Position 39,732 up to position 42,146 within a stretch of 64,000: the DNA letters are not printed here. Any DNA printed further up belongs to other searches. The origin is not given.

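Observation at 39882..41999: cysE and cysS form one uninterrupted 705-codon reading frame, with an internal SD-like site and in-frame ATG at the CysS boundary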

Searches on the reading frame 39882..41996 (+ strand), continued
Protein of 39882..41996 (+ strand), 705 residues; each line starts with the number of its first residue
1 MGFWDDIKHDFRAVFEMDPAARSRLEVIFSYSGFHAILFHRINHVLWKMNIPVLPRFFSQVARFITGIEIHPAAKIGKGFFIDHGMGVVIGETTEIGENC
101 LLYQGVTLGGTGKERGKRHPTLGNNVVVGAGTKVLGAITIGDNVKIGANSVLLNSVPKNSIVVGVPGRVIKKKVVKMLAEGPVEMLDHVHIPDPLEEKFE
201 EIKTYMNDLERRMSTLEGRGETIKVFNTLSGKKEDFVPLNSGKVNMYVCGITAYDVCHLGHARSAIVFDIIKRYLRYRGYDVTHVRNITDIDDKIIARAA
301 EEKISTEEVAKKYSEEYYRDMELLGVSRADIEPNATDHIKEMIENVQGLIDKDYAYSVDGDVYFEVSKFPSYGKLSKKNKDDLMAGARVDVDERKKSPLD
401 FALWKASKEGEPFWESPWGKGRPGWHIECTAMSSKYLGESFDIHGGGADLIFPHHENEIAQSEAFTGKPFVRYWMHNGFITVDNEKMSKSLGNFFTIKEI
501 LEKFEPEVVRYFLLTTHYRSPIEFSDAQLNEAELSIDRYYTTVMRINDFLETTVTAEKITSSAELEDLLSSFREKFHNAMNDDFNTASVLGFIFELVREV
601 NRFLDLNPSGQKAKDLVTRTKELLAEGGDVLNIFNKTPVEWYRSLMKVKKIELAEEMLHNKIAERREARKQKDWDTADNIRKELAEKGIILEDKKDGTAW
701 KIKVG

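Call 15: search_protein_representatives(protein=window:39882-41996:+)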
Query: 705 residues. Proteins with E-value up to 0.001 (for the whole library): 53410; up to 1e-10: 28860; up to 1e-30: 7794. The best 150 are listed.
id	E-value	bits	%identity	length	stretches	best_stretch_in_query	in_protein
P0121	0.0e+00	1056.1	64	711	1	1-704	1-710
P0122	9.3e-166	569.7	54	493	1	222-701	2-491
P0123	2.9e-161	554.8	51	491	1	222-703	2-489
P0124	1.8e-160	552.2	53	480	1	223-701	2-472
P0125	7.9e-156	536.8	51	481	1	223-700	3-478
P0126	1.4e-155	536.0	52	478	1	224-703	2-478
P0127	2.4e-154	531.9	50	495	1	223-703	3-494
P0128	8.2e-153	526.9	50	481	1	222-701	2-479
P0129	1.8e-150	519.1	53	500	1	215-699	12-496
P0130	8.0e-150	517.0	49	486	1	224-702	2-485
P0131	7.9e-148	510.4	52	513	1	222-700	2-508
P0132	1.8e-147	509.2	51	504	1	222-702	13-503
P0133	3.9e-147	508.1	52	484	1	224-703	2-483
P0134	3.4e-146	505.0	51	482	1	222-703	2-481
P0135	8.3e-146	503.7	52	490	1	217-703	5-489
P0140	1.4e-141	489.7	47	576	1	221-703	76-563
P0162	2.7e-136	472.3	52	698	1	223-701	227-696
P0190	1.7e-132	459.7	39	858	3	221-698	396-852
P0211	5.4e-129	448.2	44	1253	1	214-701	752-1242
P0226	2.9e-127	442.4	48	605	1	217-694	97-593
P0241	9.8e-126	437.4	57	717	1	222-541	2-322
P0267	2.7e-122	426.0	44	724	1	217-702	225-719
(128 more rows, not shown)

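Call 16: search_protein_families(library=pfam, proteins=[P0121, P0162, P0267, P0190, P0211, P0226, P0140, P0241], max_evalue=0.0001)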
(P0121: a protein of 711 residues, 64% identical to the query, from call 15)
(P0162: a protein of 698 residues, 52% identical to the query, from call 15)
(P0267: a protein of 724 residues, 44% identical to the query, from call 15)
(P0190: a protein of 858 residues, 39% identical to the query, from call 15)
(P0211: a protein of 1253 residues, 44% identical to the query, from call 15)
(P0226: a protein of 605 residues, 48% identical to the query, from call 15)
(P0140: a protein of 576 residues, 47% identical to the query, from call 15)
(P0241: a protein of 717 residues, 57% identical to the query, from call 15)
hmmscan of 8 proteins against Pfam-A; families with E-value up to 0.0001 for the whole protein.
P0121 (711 aa): 7 families
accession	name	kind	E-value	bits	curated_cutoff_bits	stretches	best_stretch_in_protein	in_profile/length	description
PF01406.26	tRNA-synt_1e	-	4.5e-137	456.8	27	1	237-531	3-298/301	tRNA synthetases class I (C) catalytic domain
PF09190.17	DALR_2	-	9.5e-16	58.5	22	1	581-640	1-56/57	DALR domain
PF09334.17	tRNA-synt_1g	-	5.5e-15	55.5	20.1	2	256-366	13-124/391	tRNA synthetases class I (M)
PF00132.30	Hexapep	-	1.2e-10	41.1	27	1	119-153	1-35/36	Bacterial transferase hexapeptide (six repeats)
PF00133.28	tRNA-synt_1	-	3.4e-10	39.7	22.7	1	441-524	329-413/414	tRNA synthetases class I (I, L, M and V)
PF01921.24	tRNA-synt_1f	-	1.5e-08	34.4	27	1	478-530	273-326/360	tRNA synthetases class I (K)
PF23493.1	CysS_C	-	1e-05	26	23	1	669-706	13-50/51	Cysteinyl-tRNA ligase anticodon binding domain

P0162 (698 aa): 6 families
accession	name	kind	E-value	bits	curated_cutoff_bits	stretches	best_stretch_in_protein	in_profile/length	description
PF01406.26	tRNA-synt_1e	-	3.7e-132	440.7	27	1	240-554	2-300/301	tRNA synthetases class I (C) catalytic domain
PF09334.17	tRNA-synt_1g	-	1.3e-12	47.6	20.1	1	496-538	316-358/391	tRNA synthetases class I (M)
PF09190.17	DALR_2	-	1.8e-12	48.1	22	1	584-632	1-57/57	DALR domain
PF23493.1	CysS_C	-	1.4e-07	31.9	23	1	651-696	6-51/51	Cysteinyl-tRNA ligase anticodon binding domain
PF01921.24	tRNA-synt_1f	-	3.4e-07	30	27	1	500-540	274-315/360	tRNA synthetases class I (K)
PF00133.28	tRNA-synt_1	-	8.3e-06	25.2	22.7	1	496-544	363-412/414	tRNA synthetases class I (I, L, M and V)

P0267 (724 aa): 7 families
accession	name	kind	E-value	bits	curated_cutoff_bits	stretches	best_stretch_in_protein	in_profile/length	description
PF01406.26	tRNA-synt_1e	-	2.5e-120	401.9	27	1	245-552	3-300/301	tRNA synthetases class I (C) catalytic domain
PF02657.20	SufE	-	6.7e-33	113.5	27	1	66-184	3-120/121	Fe-S metabolism associated domain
PF09334.17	tRNA-synt_1g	-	2.4e-10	40.2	20.1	0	502-536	324-358/391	tRNA synthetases class I (M)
PF23493.1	CysS_C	-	5.1e-10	39.7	23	1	669-718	2-51/51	Cysteinyl-tRNA ligase anticodon binding domain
PF00133.28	tRNA-synt_1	-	5.2e-08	32.5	22.7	1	466-539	337-409/414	tRNA synthetases class I (I, L, M and V)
PF09190.17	DALR_2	-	2.2e-07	31.7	22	1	590-654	1-57/57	DALR domain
PF01921.24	tRNA-synt_1f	-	5e-05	22.8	27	0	501-539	278-316/360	tRNA synthetases class I (K)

P0190 (858 aa): 5 families
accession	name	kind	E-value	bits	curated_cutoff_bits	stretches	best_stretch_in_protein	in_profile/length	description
PF01406.26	tRNA-synt_1e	-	4.8e-149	496.2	27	3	411-722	2-300/301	tRNA synthetases class I (C) catalytic domain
PF09334.17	tRNA-synt_1g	-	5.9e-13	48.8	20.1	1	430-557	12-130/391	tRNA synthetases class I (M)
PF09190.17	DALR_2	-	1.5e-12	48.3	22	1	317-374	1-56/57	DALR domain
PF01921.24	tRNA-synt_1f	-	2.3e-10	40.4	27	0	628-722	235-329/360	tRNA synthetases class I (K)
PF00133.28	tRNA-synt_1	-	6.1e-10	38.9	22.7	0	629-713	330-413/414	tRNA synthetases class I (I, L, M and V)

P0211 (1253 aa): 4 families
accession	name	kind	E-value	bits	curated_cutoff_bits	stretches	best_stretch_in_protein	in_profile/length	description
PF01406.26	tRNA-synt_1e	-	2.1e-126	421.8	27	1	776-1070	4-299/301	tRNA synthetases class I (C) catalytic domain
PF02536.19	mTERF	-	1.3e-79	267.9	23.1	2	370-673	2-313/314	mTERF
PF09334.17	tRNA-synt_1g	-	1.5e-10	40.9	20.1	1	794-863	13-82/391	tRNA synthetases class I (M)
PF23493.1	CysS_C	-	9.9e-09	35.6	23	1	1204-1242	13-51/51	Cysteinyl-tRNA ligase anticodon binding domain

P0226 (605 aa): 4 families
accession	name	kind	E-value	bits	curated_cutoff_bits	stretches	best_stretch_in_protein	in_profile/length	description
PF01406.26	tRNA-synt_1e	-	5.8e-131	436.8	27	1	124-424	7-300/301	tRNA synthetases class I (C) catalytic domain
PF09334.17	tRNA-synt_1g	-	1.1e-09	38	20.1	0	365-406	315-356/391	tRNA synthetases class I (M)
PF00133.28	tRNA-synt_1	-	2.1e-05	23.9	22.7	0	352-414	350-412/414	tRNA synthetases class I (I, L, M and V)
PF01921.24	tRNA-synt_1f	-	7.7e-05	22.2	27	0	374-425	278-330/360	tRNA synthetases class I (K)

P0140 (576 aa): 4 families
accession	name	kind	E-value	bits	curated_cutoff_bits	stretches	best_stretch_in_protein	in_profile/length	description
PF01406.26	tRNA-synt_1e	-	3.5e-130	434.2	27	1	91-387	2-299/301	tRNA synthetases class I (C) catalytic domain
PF09334.17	tRNA-synt_1g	-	7e-13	48.5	20.1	1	112-176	14-78/391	tRNA synthetases class I (M)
PF00133.28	tRNA-synt_1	-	6.3e-06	25.6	22.7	0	294-378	327-412/414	tRNA synthetases class I (I, L, M and V)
PF23493.1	CysS_C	-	1.9e-05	25.1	23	1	523-561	13-51/51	Cysteinyl-tRNA ligase anticodon binding domain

P0241 (717 aa): 4 families
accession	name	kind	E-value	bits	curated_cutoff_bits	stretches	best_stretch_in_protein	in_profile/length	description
PF01406.26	tRNA-synt_1e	-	5.4e-127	423.8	27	1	18-314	4-300/301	tRNA synthetases class I (C) catalytic domain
PF09334.17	tRNA-synt_1g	-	6.4e-09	35.5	20.1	0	251-301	311-362/391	tRNA synthetases class I (M)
PF01921.24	tRNA-synt_1f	-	4.5e-06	26.3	27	0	260-306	274-321/360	tRNA synthetases class I (K)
PF00133.28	tRNA-synt_1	-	3e-05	23.4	22.7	1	222-300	330-408/414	tRNA synthetases class I (I, L, M and V)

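Call 20: list_cluster_members(proteins=[P0001, P0121, P0004])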
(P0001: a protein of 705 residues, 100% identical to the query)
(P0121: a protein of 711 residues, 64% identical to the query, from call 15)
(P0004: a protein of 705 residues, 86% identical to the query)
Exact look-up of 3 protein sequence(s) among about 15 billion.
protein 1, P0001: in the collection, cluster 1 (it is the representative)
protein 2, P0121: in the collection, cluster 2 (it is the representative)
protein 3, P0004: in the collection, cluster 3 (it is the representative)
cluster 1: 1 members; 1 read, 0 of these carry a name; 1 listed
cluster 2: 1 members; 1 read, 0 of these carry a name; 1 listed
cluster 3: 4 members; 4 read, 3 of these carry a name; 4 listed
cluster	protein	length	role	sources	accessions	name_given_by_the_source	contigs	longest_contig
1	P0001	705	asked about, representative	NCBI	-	-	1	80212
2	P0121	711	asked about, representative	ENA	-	-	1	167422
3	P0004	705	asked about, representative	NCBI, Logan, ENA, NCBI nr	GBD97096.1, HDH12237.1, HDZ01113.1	MAG TPA: cysteine--tRNA ligase [Nitrospirae bacterium] | cysteine--tRNA ligase [bacterium BMS3Abin06]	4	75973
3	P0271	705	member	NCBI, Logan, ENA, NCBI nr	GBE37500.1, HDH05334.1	MAG TPA: cysteine--tRNA ligase [Nitrospirae bacterium] | cysteine--tRNA ligase [bacterium BMS3Bbin08]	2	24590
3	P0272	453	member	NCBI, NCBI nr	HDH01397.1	MAG TPA: cysteine--tRNA ligase, partial [Nitrospirae bacterium] | cysteine--tRNA ligase [Nitrospirota bacterium]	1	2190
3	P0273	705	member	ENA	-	-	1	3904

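Call 33: predict_structure(alignment_id=A2)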
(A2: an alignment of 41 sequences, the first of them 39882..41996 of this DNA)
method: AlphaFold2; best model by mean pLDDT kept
length: 705 residues; sequences in the alignment: 41
mean_pLDDT: 79.5   pTM: 0.66
mean pLDDT of the five models: 79.5, 77.8, 74.9, 74.7, 73.5
residues with pLDDT >= 90: 215; 70-90: 343; 50-70: 86; < 50: 61
segments of 3 or more residues with pLDDT < 50: 112-115, 164-193, 385-389, 449-452, 480-493
pLDDT, mean of each block of 10 residues (from residue 1): 76 76 78 87 84 70 83 87 79 89 84 61 88 82 77 74 42 33 32 50 68 60 82 87 87 63 87 94 85 77 86 83 89 82 93 93 88 60 50 79 87 89 82 91 74 70 90 75 35 63 91 85 77 94 92 73 86 92 92 95 90 92 94 92 91 89 91 92 92 80 88
secondary structure, 60 per line:
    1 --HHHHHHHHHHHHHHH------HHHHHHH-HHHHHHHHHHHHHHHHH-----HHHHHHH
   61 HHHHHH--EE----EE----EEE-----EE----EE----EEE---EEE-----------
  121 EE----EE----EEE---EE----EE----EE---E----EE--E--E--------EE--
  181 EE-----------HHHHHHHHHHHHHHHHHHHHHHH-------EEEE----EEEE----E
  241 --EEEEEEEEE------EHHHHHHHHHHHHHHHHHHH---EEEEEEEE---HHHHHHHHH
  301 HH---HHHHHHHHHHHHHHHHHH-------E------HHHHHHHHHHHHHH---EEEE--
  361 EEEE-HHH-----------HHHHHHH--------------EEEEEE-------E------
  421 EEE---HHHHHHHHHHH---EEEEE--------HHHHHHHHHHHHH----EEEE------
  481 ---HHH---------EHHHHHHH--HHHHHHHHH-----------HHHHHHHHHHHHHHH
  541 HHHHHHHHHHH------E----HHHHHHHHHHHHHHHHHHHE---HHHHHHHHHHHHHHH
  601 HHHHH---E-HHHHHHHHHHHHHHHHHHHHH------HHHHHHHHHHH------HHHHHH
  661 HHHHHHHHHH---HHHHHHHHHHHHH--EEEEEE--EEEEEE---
elements in order (helices of 4 or more, strands of 3 or more residues): H3-17 H24-30 H32-48 H54-66 E81-83 E101-103 E107-109 E133-135 H194-216 E224-227 E232-235 E243-251 H259-277 E281-288 H292-302 H306-323 H338-351 E355-358 E361-364 H380-386 E401-406 E421-423 H427-437 E441-445 H454-466 E471-474 H497-503 H506-514 H526-551 H563-581 H586-605 H611-631 H638-648 H655-670 H674-686 E689-694 E697-702

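Call 47: find_encoding_contigs(protein=P0020, flank=300, max_places=1)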
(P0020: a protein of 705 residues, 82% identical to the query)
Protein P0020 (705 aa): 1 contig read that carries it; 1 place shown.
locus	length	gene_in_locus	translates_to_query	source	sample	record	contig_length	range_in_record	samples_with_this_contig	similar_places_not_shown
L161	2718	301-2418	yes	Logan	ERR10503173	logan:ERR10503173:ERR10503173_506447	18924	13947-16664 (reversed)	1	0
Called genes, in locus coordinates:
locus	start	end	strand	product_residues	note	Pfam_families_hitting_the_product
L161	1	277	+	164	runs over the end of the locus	PF04461:YajQ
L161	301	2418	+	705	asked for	PF00132:Hexapep, PF01406:tRNA-synt_1e, PF01921:tRNA-synt_1f (faint), PF09334:tRNA-synt_1g, PF00133:tRNA-synt_1 (weak), PF09334:tRNA-synt_1g (weak), PF09190:DALR_2, PF23493:CysS_C (weak)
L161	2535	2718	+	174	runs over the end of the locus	PF01327:Pep_deformylase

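Call 48: find_encoding_contigs(protein=P0074, flank=300, max_places=1)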
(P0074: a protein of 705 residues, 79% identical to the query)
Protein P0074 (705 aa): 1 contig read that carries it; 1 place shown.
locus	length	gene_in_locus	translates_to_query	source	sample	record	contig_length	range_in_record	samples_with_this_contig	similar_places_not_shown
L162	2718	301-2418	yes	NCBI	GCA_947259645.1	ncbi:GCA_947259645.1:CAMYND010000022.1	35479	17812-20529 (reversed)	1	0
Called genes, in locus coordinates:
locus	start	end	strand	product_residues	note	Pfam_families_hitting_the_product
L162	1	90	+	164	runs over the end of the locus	PF04461:YajQ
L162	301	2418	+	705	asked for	PF00132:Hexapep (faint), PF01406:tRNA-synt_1e, PF09334:tRNA-synt_1g, PF00133:tRNA-synt_1 (weak), PF01921:tRNA-synt_1f (weak), PF09334:tRNA-synt_1g (weak), PF09190:DALR_2, PF23493:CysS_C (weak)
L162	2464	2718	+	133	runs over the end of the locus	-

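Call 49: find_encoding_contigs(protein=P0087, flank=300, max_places=1)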
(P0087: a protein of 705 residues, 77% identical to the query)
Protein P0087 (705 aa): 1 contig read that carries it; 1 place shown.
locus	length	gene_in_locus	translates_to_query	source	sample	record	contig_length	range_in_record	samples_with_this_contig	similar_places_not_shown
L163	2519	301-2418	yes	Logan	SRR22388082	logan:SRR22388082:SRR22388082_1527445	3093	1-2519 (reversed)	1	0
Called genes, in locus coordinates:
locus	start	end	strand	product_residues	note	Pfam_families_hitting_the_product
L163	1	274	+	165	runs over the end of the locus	PF04461:YajQ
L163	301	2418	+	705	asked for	PF00132:Hexapep, PF01921:tRNA-synt_1f (faint), PF01406:tRNA-synt_1e, PF00133:tRNA-synt_1 (faint), PF09334:tRNA-synt_1g, PF09190:DALR_2, PF23493:CysS_C (faint)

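Call 50: find_encoding_contigs(protein=P0103, flank=300, max_places=1)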
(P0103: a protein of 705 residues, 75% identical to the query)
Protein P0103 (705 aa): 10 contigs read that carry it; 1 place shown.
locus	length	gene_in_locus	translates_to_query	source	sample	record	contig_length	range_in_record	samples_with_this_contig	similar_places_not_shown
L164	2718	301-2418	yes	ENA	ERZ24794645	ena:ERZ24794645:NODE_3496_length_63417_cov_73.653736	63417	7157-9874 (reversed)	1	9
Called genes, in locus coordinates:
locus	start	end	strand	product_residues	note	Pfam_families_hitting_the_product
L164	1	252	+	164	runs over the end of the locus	PF04461:YajQ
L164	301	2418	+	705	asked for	PF00132:Hexapep, PF01406:tRNA-synt_1e, PF09334:tRNA-synt_1g, PF00133:tRNA-synt_1 (weak), PF09334:tRNA-synt_1g (weak), PF01921:tRNA-synt_1f (weak), PF09190:DALR_2, PF23493:CysS_C (weak)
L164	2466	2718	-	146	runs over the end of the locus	PF01814:Hemerythrin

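Call 51: find_encoding_contigs(protein=P0037, flank=300, max_places=1)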
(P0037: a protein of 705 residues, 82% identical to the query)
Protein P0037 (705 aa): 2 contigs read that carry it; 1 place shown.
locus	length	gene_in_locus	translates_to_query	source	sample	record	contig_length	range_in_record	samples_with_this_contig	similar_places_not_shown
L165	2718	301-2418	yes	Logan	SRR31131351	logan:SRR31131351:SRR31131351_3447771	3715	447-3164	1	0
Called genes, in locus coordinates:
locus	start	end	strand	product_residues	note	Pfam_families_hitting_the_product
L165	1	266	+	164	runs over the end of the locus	PF04461:YajQ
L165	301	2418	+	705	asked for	PF00132:Hexapep, PF01406:tRNA-synt_1e, PF00133:tRNA-synt_1 (faint), PF09334:tRNA-synt_1g, PF01921:tRNA-synt_1f (weak), PF09190:DALR_2, PF23493:CysS_C (faint)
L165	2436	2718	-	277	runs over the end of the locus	?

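Call 52: find_encoding_contigs(protein=P0070, flank=300, max_places=1)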
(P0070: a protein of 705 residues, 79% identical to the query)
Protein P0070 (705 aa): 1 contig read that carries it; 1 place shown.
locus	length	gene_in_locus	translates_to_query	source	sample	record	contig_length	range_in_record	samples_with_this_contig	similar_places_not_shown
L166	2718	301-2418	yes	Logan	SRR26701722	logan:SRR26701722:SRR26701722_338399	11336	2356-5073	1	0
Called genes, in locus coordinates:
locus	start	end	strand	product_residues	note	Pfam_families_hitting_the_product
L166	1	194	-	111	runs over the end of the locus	PF00034:Cytochrom_C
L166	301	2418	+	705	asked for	PF00132:Hexapep, PF01406:tRNA-synt_1e, PF00133:tRNA-synt_1 (faint), PF09334:tRNA-synt_1g, PF01921:tRNA-synt_1f (weak), PF09334:tRNA-synt_1g (weak), PF09190:DALR_2, PF23493:CysS_C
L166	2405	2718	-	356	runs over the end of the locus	PF00005:ABC_tran, PF13304:AAA_21 (faint), PF17912:OB_MalK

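Call 53: find_encoding_contigs(protein=P0086, flank=300, max_places=1)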
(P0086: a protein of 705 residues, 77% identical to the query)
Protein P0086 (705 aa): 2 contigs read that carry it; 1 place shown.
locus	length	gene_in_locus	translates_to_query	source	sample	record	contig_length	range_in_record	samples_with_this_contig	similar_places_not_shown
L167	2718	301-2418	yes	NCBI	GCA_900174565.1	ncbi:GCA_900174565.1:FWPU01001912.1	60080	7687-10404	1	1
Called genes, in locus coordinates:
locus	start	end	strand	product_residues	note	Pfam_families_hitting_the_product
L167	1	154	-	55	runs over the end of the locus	-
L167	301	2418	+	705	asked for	PF00132:Hexapep, PF01406:tRNA-synt_1e, PF09334:tRNA-synt_1g, PF01921:tRNA-synt_1f (weak), PF00133:tRNA-synt_1 (weak), PF09334:tRNA-synt_1g, PF09190:DALR_2, PF23493:CysS_C (weak)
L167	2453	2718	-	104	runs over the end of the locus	PF00005:ABC_tran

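Call 54: find_encoding_contigs(protein=P0107, flank=300, max_places=1)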
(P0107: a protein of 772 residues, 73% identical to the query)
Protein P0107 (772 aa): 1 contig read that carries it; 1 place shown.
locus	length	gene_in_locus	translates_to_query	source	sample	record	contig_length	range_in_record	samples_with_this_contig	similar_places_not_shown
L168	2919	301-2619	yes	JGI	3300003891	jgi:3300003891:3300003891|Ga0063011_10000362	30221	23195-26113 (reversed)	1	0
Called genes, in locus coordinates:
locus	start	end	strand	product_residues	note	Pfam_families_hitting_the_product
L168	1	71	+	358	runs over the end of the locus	PF05559:DUF763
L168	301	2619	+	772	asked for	PF00132:Hexapep, PF01406:tRNA-synt_1e, PF09334:tRNA-synt_1g, PF01921:tRNA-synt_1f (weak), PF00133:tRNA-synt_1 (weak), PF09334:tRNA-synt_1g (weak), PF09190:DALR_2, PF23493:CysS_C (weak)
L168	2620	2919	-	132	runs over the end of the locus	PF00903:Glyoxalase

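Call 55: find_encoding_contigs(protein=P0119, flank=300, max_places=1)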
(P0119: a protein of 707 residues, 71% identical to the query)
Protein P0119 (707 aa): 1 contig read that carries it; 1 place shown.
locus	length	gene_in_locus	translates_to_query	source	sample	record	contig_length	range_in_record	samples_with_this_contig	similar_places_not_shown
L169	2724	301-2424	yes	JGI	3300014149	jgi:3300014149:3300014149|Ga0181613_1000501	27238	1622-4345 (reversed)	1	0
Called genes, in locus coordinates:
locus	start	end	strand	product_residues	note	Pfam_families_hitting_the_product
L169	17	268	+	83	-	-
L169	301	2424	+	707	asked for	PF00132:Hexapep, PF01406:tRNA-synt_1e, PF01921:tRNA-synt_1f (faint), PF00133:tRNA-synt_1 (faint), PF09334:tRNA-synt_1g, PF09190:DALR_2, PF23493:CysS_C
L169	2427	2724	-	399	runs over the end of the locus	-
